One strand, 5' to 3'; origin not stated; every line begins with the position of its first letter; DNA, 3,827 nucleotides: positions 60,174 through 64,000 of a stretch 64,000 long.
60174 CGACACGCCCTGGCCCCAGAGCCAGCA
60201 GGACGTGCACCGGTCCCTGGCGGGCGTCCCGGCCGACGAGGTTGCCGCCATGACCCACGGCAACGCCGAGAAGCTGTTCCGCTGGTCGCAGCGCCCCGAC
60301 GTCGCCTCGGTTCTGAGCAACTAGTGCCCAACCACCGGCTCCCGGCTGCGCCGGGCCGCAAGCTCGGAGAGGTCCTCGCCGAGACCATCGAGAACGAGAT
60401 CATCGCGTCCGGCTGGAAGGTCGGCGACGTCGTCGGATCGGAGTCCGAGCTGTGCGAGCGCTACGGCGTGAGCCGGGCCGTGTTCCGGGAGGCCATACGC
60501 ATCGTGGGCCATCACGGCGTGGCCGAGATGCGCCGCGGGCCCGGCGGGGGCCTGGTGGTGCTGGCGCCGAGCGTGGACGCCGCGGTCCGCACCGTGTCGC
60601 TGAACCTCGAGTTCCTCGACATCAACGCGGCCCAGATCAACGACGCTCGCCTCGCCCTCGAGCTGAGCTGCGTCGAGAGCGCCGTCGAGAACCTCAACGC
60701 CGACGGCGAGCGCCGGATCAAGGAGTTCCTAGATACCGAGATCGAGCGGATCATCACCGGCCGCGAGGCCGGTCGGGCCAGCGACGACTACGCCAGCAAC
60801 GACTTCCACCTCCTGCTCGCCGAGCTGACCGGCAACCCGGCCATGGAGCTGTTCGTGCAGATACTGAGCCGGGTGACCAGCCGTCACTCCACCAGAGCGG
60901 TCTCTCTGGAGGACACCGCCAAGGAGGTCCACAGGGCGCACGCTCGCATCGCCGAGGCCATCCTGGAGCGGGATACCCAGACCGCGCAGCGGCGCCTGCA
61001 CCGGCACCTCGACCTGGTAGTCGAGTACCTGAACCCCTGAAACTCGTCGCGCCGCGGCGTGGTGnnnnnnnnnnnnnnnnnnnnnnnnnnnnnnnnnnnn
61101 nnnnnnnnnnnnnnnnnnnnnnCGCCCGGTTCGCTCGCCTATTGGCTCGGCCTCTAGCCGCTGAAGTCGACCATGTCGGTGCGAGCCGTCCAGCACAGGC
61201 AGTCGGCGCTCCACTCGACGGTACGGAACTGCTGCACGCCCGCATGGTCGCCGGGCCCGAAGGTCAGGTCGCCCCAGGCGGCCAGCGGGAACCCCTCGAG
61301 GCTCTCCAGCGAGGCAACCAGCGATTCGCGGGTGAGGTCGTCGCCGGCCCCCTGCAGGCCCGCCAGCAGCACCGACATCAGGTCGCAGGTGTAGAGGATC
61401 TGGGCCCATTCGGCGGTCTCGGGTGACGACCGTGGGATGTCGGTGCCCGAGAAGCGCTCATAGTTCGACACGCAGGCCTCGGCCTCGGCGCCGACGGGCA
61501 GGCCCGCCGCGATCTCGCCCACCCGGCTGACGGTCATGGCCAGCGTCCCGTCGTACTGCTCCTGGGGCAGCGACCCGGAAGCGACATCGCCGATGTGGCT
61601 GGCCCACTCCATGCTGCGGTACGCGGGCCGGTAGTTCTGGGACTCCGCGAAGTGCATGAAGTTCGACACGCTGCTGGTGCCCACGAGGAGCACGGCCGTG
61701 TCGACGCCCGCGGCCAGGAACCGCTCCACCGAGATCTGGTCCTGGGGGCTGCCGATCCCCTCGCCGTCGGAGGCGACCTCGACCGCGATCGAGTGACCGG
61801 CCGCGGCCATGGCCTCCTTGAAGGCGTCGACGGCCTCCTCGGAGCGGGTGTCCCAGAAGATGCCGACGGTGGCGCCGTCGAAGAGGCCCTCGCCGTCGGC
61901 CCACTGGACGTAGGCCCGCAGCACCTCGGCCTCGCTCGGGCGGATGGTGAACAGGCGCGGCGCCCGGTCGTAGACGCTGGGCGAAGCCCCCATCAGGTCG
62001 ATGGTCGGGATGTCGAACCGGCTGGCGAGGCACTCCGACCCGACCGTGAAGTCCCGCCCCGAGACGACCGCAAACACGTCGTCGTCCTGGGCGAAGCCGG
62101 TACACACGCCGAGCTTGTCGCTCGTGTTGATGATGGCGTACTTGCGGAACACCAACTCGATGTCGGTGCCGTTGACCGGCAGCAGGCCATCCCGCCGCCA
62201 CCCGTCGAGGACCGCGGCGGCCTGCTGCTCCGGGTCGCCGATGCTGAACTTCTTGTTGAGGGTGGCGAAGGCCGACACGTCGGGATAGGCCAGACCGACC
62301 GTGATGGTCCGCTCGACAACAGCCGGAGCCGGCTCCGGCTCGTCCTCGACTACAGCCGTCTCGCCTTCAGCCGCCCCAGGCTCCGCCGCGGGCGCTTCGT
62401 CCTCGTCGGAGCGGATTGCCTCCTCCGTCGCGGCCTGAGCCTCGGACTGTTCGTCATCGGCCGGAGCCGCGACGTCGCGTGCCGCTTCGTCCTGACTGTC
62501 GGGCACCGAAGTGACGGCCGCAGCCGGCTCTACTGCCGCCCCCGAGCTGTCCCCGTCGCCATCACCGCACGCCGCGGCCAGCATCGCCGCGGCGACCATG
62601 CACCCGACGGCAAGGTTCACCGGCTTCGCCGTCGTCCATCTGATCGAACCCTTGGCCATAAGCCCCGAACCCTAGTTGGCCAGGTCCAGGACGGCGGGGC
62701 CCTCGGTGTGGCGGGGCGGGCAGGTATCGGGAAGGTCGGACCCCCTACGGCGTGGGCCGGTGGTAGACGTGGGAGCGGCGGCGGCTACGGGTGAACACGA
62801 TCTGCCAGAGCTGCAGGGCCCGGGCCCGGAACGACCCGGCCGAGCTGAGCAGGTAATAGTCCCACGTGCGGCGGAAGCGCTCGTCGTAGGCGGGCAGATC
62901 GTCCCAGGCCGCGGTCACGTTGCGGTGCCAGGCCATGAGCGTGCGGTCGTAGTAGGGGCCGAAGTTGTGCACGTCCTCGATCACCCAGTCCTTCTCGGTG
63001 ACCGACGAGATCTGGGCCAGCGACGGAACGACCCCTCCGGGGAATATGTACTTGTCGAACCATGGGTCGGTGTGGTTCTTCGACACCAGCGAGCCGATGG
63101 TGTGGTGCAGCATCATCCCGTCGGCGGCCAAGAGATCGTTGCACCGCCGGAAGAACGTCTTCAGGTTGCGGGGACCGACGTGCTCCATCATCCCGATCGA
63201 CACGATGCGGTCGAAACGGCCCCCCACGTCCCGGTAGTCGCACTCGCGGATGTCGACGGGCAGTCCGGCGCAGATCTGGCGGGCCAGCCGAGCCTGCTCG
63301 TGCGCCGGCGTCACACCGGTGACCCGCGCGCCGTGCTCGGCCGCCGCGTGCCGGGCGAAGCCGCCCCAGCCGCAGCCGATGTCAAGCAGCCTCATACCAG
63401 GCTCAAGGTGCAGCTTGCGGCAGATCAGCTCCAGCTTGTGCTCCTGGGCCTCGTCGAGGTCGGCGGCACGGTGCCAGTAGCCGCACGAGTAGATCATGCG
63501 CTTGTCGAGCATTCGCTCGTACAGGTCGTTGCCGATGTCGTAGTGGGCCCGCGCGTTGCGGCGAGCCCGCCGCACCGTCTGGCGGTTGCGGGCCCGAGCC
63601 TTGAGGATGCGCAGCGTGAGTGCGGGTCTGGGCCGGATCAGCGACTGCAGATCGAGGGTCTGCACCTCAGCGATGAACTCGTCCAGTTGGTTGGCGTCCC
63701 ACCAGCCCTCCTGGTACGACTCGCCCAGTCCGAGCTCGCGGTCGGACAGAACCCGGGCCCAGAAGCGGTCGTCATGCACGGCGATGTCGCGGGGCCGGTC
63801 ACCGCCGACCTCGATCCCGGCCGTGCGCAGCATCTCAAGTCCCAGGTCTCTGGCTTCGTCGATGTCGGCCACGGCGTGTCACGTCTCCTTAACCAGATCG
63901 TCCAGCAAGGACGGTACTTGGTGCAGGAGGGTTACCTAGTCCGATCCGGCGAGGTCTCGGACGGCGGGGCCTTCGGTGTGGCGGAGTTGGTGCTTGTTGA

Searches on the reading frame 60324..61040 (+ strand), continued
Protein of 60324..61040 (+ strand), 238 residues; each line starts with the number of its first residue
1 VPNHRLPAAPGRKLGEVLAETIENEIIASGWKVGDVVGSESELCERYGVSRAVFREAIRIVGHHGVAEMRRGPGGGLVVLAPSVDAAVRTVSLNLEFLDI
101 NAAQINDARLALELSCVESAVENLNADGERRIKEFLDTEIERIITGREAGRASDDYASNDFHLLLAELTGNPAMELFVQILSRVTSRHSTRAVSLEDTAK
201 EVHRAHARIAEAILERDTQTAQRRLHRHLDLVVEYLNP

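Call 45: get_annotated_region(hit=H2, flank=20000)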
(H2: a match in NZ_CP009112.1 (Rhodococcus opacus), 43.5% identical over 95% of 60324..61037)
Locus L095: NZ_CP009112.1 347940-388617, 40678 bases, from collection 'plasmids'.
description: Rhodococcus opacus strain 1CP plasmid pR1CP1, complete sequence
organism: Rhodococcus opacus (NCBI taxid 37919)
taxonomy: Bacteria; Actinomycetota; Actinomycetes; Mycobacteriales; Nocardiaceae; Rhodococcus; Rhodococcus opacus
host: -; source: soil sample, Enrichment culture with 4-chlorophenol and 2,4-dichlorophenol; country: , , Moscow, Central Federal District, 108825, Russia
typing (MOB-suite, as given by PLSDB): mobilizable; relaxase MOBP
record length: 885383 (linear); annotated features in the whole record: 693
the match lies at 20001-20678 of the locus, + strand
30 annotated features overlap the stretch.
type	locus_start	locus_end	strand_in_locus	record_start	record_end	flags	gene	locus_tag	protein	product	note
CDS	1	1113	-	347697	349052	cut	-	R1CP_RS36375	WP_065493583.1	MFS transporter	GO:0055085 - transmembrane transport [Evidence IEA]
CDS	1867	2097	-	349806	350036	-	-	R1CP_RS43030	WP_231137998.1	amidase family protein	-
CDS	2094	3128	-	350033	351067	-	-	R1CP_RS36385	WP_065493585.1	amidase family protein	-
CDS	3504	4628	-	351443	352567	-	-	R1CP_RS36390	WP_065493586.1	acyl-CoA dehydrogenase family protein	-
CDS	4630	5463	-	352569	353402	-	-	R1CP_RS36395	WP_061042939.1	enoyl-CoA hydratase-related protein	-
CDS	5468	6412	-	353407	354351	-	-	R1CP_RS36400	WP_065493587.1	acyl-CoA dehydrogenase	-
CDS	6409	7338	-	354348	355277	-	-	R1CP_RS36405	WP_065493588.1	acyl-CoA dehydrogenase family protein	-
CDS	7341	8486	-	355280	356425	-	-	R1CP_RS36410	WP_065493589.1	acyl-CoA dehydrogenase family protein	-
CDS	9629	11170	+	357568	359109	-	-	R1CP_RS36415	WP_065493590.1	class I adenylate-forming enzyme family protein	-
CDS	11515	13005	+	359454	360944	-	-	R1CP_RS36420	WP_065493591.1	MFS transporter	GO:0055085 - transmembrane transport [Evidence IEA]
CDS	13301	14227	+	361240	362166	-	-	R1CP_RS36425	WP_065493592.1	cyclase family protein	-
CDS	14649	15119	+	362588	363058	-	-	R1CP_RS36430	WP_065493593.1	MaoC family dehydratase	-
CDS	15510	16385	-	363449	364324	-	-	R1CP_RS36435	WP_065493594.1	TIGR03619 family F420-dependent LLM class oxidoreductase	GO:0008150 - biological_process [Evidence IEA]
CDS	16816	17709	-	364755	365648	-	-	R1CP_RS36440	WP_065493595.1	IclR family transcriptional regulator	GO:0006355 - regulation of DNA-templated transcription [Evidence IEA]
CDS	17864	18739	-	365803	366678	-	-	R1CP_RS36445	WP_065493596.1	cyclase family protein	-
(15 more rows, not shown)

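Call 46: get_annotated_region(hit=H4, flank=20000)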
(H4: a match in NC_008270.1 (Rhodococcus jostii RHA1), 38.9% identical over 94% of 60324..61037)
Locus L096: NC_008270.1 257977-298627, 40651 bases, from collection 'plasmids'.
description: Rhodococcus jostii RHA1 plasmid pRHL2, complete sequence
organism: Rhodococcus jostii RHA1 (NCBI taxid 101510)
taxonomy: Bacteria; Actinomycetota; Actinomycetes; Mycobacteriales; Nocardiaceae; Rhodococcus; Rhodococcus jostii; Rhodococcus jostii RHA1
host: -; source: -; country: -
typing (MOB-suite, as given by PLSDB): mobilizable; relaxase MOBP
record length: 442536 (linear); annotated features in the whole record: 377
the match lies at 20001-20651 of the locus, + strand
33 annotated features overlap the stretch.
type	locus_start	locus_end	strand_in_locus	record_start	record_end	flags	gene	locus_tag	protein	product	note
CDS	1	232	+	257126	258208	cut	-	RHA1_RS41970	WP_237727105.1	2,3-butanediol dehydrogenase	-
CDS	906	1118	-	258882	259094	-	-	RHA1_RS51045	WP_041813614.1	hypothetical protein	-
CDS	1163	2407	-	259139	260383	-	-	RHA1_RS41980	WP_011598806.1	IS256 family transposase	-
CDS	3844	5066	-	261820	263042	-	-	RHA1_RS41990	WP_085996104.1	IS3-like element ISRhosp1 family transposase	GO:0006313 - DNA transposition [Evidence IEA]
CDS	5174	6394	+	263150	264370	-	-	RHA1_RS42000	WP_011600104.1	site-specific integrase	GO:0015074 - DNA integration [Evidence IEA]; GO:0006310 - DNA recombination [Evidence IEA]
CDS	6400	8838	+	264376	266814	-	-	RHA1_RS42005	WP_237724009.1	site-specific integrase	GO:0015074 - DNA integration [Evidence IEA]; GO:0006310 - DNA recombination [Evidence IEA]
CDS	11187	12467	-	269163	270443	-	-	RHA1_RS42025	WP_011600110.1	alpha-hydroxy acid oxidase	-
CDS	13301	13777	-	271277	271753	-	-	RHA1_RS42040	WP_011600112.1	SgcJ/EcaC family oxidoreductase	-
CDS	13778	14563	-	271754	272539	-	-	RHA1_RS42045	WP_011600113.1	aldolase/citrate lyase family protein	-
CDS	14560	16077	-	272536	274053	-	-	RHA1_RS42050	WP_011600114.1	MFS transporter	GO:0055085 - transmembrane transport [Evidence IEA]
CDS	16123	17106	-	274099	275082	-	-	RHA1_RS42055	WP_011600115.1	PDR/VanB family oxidoreductase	-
CDS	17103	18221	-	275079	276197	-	-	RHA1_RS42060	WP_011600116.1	amidohydrolase family protein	-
CDS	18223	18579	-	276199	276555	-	-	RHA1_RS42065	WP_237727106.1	Rieske (2Fe-2S) protein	-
CDS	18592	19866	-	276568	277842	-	-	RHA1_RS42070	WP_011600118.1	amidohydrolase family protein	-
CDS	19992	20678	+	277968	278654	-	-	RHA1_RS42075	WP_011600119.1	FCD domain-containing protein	-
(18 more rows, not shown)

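Call 55: search_solved_structures(query=window:60324-61037:+, max_evalue=0.00001, show_alignments=4)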
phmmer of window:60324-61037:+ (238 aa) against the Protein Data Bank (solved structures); distinct sequences matched with E-value up to 0.00001: 5.
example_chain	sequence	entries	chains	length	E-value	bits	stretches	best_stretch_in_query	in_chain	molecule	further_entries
6on4_A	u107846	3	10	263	4.1e-11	46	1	10-232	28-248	HTH-type transcriptional repressor NanR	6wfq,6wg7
6az6_A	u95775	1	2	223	2.5e-08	36.9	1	12-229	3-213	GntR family transcriptional regulator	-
2di3_A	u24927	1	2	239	3.6e-07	33.1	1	18-230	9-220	Bacterial regulatory proteins, GntR family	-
9jpj_C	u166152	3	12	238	1.1e-06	31.5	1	14-232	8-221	Pyruvate dehydrogenase complex repressor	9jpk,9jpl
7xp0_A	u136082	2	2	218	2.2e-06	30.5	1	14-230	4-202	Probable transcriptional regulator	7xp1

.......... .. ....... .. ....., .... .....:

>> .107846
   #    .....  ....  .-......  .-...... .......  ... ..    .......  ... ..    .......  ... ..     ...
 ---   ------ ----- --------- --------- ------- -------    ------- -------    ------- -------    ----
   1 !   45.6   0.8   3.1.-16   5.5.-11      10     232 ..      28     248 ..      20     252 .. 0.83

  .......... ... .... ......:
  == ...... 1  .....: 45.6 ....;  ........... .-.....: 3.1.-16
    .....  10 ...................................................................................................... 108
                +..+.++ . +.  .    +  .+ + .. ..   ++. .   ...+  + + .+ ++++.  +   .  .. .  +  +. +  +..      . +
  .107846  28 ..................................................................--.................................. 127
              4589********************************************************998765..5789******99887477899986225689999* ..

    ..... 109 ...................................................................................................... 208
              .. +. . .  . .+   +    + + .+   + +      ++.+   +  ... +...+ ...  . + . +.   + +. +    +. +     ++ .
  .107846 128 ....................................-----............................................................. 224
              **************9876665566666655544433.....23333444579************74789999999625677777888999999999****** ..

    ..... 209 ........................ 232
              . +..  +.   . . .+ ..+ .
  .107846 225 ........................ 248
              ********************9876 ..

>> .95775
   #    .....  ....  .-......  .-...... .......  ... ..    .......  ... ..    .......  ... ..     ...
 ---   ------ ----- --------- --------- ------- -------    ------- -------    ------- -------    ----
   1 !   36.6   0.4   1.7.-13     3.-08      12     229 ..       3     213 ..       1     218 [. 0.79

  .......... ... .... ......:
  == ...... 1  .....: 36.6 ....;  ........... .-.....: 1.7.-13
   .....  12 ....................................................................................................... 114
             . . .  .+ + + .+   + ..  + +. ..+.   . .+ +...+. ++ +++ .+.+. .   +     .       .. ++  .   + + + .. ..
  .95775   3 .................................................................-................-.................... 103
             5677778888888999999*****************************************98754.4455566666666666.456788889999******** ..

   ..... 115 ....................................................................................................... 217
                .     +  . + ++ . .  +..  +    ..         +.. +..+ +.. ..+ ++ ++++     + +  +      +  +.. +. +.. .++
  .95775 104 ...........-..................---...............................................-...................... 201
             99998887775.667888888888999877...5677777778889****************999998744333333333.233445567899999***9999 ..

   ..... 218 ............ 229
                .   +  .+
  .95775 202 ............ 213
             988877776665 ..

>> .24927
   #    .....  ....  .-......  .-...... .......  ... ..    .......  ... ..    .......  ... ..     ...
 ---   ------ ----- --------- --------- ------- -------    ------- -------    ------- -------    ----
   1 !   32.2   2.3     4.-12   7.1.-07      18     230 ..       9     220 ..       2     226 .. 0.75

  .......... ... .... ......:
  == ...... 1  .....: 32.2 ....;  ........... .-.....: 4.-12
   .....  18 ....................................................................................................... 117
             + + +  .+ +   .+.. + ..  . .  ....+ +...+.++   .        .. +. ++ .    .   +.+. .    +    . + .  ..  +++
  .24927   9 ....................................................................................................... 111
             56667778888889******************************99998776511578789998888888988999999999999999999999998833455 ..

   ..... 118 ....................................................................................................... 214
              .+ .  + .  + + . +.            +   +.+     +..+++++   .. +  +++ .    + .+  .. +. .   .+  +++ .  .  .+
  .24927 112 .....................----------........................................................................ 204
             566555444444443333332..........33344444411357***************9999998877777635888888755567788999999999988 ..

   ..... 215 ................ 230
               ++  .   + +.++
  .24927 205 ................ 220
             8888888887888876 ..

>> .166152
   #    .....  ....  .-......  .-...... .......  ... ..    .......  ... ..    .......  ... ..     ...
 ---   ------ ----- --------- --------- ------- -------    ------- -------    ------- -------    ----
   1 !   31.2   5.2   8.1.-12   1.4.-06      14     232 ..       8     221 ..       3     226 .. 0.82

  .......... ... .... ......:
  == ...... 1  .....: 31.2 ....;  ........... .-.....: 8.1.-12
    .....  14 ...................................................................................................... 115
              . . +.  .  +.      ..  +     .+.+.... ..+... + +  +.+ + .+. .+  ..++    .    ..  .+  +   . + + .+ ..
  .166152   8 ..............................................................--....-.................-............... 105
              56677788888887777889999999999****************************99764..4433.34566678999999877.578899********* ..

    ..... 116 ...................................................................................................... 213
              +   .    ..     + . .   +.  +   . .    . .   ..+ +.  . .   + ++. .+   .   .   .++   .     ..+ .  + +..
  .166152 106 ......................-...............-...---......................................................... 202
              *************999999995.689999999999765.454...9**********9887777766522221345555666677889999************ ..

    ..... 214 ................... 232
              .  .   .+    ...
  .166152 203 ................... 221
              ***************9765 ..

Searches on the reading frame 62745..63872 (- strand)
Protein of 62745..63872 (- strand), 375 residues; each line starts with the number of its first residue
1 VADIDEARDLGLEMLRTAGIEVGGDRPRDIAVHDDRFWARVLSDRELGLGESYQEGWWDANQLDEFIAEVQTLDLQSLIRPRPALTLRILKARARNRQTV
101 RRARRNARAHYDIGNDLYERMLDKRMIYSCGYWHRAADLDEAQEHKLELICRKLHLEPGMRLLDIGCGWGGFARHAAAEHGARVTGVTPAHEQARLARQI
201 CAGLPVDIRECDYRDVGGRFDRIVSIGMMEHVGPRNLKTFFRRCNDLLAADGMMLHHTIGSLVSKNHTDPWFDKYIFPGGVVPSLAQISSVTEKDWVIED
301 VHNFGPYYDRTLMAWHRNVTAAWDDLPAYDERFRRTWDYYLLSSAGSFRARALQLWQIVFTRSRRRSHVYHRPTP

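Call 31: find_encoding_contigs(protein=window:62745-63872:-, flank=10000, max_places=3)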
Protein window:62745-63872:- (375 aa): 3 contigs read that carry it; 2 places shown.
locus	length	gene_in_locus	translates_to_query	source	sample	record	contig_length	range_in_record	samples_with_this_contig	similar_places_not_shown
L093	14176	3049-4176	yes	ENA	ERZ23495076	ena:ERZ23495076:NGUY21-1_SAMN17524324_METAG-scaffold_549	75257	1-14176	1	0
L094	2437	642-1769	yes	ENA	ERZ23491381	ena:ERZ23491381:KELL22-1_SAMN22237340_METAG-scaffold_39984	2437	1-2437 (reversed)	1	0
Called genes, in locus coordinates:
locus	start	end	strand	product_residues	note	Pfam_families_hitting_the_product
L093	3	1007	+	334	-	?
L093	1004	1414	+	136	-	PF12172:zf-ChsH2, PF01796:OB_ChsH2_C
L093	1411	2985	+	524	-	PF00501:AMP-binding, PF13193:AMP-binding_C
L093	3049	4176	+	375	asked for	PF02353:CMAS, PF13489:Methyltransf_23, PF01728:FtsJ (weak), PF08241:Methyltransf_11, PF08242:Methyltransf_12, PF13649:Methyltransf_25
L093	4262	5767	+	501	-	-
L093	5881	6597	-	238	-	PF00392:GntR, PF07729:FCD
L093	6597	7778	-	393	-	PF04909:Amidohydro_2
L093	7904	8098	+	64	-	PF13459:Fer4_15, PF13370:Fer4_13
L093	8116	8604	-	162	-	PF14588:YjgF_endoribonc, PF01042:Ribonuc_L-PSP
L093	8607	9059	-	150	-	PF03928:HbpS-like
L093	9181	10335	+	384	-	PF04909:Amidohydro_2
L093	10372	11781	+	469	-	PF01019:G_glu_transpept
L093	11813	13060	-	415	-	PF02515:CoA_transf_3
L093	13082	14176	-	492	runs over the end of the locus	PF00171:Aldedh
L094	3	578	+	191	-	?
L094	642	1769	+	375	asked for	PF02353:CMAS, PF13489:Methyltransf_23, PF01728:FtsJ (weak), PF08241:Methyltransf_11, PF08242:Methyltransf_12, PF13649:Methyltransf_25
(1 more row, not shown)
